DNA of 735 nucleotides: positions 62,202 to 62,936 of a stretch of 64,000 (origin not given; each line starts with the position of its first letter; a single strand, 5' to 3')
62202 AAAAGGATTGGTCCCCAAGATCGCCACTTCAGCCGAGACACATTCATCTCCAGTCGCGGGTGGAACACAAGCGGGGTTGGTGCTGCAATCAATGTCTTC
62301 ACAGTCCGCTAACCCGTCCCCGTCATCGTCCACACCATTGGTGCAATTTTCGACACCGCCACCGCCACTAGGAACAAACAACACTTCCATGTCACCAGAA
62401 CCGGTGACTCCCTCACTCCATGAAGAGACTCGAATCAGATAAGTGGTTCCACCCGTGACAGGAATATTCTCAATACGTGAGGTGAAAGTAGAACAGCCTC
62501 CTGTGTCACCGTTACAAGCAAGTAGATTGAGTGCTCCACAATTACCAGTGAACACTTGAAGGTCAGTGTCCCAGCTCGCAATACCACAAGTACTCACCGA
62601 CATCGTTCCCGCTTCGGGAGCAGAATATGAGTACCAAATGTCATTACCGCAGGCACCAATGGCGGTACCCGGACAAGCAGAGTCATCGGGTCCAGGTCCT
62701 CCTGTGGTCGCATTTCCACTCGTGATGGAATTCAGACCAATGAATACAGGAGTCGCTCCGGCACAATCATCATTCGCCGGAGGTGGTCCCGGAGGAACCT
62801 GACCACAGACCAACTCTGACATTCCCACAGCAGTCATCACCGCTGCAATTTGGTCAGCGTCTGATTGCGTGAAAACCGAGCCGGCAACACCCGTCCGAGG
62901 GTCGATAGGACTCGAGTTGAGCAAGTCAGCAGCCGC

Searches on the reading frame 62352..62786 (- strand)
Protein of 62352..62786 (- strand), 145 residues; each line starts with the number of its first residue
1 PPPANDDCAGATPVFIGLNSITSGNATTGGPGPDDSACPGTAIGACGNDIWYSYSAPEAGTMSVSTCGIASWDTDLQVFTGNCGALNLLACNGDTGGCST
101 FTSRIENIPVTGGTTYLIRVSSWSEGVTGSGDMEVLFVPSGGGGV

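Call 32: search_protein_families(library=pfam, proteins=[window:62352-62786:-], max_evalue=1)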
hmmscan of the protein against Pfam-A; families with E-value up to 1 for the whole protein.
window:62352-62786:- (145 aa): 2 families
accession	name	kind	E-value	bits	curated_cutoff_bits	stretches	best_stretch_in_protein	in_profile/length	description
PF23759.1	GBD_T9SS_assoc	-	4e-07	30.7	27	1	4-125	1-107/116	Galactose binding domain-like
PF04151.21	PPC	-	0.0005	21.3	25.9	1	51-122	4-70/70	Bacterial pre-peptidase C-terminal domain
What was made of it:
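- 62352..62786 (-): M4 protease module copy 1 (aa 356-500 of the ORF as listed). PPC 21.3 bits covering positions 4-70 of the 70-position profile (call 32).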
